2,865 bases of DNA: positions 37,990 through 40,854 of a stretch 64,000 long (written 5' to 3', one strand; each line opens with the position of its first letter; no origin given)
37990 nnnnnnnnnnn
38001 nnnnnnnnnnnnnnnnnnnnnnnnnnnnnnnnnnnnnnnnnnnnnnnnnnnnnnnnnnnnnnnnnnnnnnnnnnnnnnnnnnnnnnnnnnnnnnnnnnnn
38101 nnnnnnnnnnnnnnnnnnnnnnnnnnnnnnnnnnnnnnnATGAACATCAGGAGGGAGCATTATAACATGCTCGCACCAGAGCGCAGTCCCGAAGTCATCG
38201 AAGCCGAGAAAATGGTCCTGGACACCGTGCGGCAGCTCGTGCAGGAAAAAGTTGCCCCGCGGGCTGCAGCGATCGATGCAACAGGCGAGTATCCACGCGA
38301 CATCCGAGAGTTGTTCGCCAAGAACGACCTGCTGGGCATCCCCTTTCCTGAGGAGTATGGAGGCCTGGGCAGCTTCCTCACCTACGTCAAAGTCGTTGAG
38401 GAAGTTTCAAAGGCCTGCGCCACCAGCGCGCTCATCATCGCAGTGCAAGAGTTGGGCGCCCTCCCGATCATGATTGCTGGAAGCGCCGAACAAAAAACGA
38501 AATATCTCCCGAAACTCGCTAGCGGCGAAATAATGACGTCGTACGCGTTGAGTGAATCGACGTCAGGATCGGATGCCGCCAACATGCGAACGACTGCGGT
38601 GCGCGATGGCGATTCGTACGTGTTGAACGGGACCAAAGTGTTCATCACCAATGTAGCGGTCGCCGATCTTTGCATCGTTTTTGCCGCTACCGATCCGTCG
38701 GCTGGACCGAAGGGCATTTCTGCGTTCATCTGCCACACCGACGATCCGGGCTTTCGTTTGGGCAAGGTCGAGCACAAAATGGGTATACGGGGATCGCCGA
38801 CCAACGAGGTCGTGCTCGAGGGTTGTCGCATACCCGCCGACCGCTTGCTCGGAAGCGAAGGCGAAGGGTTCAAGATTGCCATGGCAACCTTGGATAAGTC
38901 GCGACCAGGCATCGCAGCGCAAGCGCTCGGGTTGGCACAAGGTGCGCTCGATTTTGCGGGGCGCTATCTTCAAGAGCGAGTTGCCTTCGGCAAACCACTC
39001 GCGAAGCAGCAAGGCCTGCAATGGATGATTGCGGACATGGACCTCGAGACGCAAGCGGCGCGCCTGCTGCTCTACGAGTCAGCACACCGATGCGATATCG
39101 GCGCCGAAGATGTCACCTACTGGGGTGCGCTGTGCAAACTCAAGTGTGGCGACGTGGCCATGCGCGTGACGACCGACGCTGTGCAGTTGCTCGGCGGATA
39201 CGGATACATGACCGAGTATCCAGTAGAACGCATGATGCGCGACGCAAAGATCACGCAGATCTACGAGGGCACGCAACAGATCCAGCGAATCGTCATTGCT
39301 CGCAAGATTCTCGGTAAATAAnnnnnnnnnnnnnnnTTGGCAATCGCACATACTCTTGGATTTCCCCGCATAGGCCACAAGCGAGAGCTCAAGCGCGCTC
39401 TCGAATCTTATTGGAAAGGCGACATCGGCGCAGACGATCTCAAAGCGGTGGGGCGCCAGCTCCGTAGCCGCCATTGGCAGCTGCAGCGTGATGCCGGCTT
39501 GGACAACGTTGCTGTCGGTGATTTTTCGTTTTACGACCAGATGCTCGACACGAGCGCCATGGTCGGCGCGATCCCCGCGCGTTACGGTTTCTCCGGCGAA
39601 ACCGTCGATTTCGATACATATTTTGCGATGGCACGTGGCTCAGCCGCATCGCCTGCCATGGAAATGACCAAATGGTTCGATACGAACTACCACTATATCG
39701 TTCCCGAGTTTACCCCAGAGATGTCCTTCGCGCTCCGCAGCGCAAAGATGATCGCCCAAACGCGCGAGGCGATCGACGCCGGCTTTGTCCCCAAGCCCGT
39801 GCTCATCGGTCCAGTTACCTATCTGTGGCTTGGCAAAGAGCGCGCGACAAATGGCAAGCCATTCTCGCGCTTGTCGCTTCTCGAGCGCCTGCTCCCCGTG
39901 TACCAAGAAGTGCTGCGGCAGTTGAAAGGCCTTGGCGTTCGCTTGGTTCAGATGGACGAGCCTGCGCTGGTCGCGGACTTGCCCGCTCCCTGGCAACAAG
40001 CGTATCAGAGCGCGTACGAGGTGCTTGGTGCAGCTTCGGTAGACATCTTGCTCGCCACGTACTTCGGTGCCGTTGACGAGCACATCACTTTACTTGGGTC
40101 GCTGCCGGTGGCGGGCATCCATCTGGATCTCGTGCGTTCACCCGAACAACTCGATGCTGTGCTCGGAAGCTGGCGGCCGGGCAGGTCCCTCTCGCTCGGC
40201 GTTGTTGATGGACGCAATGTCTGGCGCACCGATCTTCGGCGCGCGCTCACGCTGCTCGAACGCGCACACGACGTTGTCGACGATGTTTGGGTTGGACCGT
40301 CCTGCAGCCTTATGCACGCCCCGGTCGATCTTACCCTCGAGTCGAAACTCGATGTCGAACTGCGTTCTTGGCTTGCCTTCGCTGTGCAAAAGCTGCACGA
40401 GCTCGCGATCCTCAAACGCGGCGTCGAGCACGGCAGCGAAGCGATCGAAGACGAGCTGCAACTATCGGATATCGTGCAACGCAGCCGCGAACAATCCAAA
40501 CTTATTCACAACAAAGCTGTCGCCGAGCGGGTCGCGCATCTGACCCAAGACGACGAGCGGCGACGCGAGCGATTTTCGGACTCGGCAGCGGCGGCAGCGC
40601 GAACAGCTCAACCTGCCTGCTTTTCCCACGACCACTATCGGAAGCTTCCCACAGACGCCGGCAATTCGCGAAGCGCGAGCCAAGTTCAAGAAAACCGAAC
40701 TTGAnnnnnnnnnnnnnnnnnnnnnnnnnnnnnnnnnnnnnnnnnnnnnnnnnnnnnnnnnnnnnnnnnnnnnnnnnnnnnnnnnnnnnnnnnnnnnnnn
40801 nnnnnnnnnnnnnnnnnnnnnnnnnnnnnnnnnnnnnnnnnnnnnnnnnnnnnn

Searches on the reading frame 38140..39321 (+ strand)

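Call 56: search_protein_families(library=pfam, proteins=[window:38140-39321:+], max_evalue=0.001)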
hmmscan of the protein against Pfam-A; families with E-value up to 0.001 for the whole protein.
window:38140-39321:+ (393 aa): 4 families
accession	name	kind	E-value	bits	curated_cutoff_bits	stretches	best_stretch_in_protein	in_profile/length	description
PF00441.29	Acyl-CoA_dh_1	-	1.8e-49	168.2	22.4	1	241-391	1-150/150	Acyl-CoA dehydrogenase, C-terminal domain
PF02771.21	Acyl-CoA_dh_N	-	5.6e-32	110.9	22.9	1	21-130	2-113/113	Acyl-CoA dehydrogenase, N-terminal domain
PF02770.24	Acyl-CoA_dh_M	-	5.7e-25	87.8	33.3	1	135-229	2-97/97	Acyl-CoA dehydrogenase, middle domain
PF08028.16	Acyl-CoA_dh_2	-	1.7e-20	74.1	22.7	1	257-379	2-133/134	Acyl-CoA dehydrogenase, C-terminal domain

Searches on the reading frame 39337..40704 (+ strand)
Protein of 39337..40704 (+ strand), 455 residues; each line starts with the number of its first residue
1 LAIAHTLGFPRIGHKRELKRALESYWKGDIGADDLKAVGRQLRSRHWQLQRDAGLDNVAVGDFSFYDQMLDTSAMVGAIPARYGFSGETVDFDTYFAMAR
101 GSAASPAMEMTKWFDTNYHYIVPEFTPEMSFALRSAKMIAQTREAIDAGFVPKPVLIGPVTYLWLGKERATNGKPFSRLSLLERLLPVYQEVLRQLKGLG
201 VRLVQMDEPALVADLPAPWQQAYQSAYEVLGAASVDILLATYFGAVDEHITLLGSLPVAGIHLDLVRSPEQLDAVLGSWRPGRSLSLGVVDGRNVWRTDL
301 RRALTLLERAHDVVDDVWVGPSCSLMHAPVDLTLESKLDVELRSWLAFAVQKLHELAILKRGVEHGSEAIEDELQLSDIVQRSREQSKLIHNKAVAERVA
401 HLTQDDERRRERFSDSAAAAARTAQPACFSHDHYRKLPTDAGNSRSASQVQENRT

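Call 56: search_protein_families(library=pfam, proteins=[window:39337-40704:+], max_evalue=0.001)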
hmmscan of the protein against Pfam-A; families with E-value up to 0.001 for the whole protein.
window:39337-40704:+ (455 aa): 2 families
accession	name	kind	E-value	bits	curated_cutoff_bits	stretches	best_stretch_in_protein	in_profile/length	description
PF08267.18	Meth_synt_1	-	3.5e-120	401.7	27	1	4-313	2-311/313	Cobalamin-independent synthase, N-terminal domain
PF01717.24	Meth_synt_2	-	2.9e-06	27.3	21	1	153-333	124-311/324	Cobalamin-independent synthase, Catalytic domain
